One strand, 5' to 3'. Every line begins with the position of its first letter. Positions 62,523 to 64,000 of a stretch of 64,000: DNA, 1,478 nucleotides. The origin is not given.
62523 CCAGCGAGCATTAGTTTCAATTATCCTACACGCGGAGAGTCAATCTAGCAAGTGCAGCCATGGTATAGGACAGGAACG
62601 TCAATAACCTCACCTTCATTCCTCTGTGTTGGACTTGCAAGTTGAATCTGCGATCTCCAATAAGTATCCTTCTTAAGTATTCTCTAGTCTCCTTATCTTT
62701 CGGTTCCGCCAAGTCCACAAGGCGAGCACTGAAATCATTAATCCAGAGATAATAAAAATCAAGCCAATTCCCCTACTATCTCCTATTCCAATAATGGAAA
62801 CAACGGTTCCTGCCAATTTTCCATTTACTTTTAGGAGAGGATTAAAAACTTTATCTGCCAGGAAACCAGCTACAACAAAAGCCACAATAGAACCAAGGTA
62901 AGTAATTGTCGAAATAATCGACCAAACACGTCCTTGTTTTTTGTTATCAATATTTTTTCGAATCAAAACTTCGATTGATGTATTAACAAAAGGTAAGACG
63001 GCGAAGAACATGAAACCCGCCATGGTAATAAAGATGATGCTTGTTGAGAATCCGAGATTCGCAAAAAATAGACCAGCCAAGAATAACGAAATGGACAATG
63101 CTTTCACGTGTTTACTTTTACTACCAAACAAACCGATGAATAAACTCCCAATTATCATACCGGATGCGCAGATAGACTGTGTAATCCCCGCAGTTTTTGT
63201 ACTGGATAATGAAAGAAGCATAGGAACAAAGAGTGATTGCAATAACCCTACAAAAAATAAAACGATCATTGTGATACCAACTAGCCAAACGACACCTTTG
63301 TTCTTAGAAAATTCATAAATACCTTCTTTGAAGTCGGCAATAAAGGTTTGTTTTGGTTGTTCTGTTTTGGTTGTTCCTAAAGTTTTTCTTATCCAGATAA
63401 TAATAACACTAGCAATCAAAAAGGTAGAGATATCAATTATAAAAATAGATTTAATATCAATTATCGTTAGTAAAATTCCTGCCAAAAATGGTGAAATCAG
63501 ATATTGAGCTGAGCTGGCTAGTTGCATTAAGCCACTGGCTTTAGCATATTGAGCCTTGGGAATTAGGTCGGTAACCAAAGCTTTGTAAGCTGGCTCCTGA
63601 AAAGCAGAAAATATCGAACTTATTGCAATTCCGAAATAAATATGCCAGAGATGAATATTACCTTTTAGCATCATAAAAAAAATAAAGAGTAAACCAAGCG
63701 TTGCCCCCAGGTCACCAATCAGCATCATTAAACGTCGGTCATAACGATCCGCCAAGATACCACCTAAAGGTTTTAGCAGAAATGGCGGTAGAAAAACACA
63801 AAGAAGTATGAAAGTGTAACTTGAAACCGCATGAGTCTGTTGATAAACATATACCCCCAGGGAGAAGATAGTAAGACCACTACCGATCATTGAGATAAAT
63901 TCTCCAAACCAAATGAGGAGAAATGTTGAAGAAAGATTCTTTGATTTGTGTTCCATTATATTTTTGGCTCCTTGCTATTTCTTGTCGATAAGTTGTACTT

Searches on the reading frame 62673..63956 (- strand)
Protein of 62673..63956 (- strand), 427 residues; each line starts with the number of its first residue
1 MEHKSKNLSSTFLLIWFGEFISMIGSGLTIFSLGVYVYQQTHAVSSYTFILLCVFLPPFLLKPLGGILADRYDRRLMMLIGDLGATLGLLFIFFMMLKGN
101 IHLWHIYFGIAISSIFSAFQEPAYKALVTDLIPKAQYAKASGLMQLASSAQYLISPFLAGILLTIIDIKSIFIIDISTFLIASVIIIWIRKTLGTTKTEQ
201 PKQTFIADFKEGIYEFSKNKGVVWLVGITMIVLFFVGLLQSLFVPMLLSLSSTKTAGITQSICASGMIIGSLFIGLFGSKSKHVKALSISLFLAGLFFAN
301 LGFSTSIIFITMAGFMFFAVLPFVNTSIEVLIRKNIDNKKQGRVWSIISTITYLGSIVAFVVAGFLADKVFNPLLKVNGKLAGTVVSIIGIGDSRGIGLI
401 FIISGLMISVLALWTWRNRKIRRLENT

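Call 61: search_protein_families(library=pfam, proteins=[window:62673-63956:-], max_evalue=0.0001)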
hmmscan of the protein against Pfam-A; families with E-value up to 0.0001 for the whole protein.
window:62673-63956:- (427 aa): 2 families
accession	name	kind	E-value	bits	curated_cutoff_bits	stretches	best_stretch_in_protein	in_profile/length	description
PF07690.21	MFS_1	-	1.1e-42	146.6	33.4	2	15-359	1-346/347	Major Facilitator Superfamily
PF05977.19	MFS_3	-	1.5e-12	47.2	27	1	10-357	10-356/524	Transmembrane secretion effector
